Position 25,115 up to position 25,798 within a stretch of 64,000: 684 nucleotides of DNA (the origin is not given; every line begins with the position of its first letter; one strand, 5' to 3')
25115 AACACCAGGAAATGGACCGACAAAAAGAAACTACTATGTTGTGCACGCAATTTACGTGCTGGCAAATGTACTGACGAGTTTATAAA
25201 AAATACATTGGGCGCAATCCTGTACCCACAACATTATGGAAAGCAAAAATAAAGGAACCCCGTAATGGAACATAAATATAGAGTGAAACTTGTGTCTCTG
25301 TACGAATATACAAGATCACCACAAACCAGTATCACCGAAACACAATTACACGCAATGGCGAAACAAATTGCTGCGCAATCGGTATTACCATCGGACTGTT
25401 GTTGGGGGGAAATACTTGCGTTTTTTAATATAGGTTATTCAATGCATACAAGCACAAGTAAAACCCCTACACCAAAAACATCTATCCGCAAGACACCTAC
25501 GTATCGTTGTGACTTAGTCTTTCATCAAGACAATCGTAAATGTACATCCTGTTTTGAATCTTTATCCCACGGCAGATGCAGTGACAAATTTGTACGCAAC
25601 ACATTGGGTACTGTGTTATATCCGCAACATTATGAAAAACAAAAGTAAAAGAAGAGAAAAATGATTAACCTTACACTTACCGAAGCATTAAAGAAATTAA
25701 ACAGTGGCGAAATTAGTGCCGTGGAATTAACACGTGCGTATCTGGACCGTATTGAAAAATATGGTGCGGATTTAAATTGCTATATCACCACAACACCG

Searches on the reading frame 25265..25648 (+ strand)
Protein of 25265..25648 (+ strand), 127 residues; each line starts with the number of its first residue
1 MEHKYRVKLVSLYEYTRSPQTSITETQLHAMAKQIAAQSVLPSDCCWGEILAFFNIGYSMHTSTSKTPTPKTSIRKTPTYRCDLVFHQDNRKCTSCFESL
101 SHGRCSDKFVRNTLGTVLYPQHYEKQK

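Call 4: search_protein_families(library=pfam, proteins=[window:25265-25648:+], max_evalue=1)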
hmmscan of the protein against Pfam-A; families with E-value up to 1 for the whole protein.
window:25265-25648:+ (127 aa): 1 family
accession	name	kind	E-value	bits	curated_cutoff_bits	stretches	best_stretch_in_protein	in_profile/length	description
PF12773.13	DZR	-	0.071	13.7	27.3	1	81-106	3-28/45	Double zinc ribbon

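Call 5: search_protein_families(library=ncbifam, proteins=[window:25265-25648:+], max_evalue=1)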
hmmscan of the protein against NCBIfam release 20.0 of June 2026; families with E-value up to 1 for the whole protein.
window:25265-25648:+ (127 aa): 0 families

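Call 7: search_protein_families(library=phrogs, proteins=[window:25265-25648:+], max_evalue=1)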
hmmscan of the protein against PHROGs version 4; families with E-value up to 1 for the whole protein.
window:25265-25648:+ (127 aa): 0 families

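Call 8: search_protein_families(library=padloc, proteins=[window:25265-25648:+], max_evalue=1)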
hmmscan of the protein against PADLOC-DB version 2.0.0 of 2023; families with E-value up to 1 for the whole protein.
window:25265-25648:+ (127 aa): 0 families

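Call 66: list_cluster_members(proteins=[window:25265-25648:+, window:27131-28411:+, window:24471-24749:+, window:30341-30523:+])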
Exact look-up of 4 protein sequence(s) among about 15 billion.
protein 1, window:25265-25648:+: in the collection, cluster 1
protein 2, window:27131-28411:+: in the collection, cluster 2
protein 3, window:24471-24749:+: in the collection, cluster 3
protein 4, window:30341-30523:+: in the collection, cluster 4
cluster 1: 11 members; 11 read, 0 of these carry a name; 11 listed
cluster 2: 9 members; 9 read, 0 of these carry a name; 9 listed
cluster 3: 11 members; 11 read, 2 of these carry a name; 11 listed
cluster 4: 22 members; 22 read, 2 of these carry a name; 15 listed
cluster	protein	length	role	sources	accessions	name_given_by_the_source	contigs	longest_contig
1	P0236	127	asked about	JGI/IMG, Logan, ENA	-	-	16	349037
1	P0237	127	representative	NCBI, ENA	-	-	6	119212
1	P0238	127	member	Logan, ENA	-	-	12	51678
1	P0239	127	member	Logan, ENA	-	-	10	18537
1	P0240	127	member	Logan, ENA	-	-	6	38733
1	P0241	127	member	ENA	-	-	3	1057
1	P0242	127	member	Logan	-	-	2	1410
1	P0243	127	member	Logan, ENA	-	-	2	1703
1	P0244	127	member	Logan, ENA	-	-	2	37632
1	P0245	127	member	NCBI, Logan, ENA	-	-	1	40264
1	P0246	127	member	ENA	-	-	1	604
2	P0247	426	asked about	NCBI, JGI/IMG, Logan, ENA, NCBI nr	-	-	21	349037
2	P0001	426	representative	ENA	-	-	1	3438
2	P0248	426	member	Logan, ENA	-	-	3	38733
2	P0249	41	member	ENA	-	-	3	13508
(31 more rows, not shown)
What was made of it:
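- Checked: ORF3 has an 11-member cluster at 90% identity (call 66).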
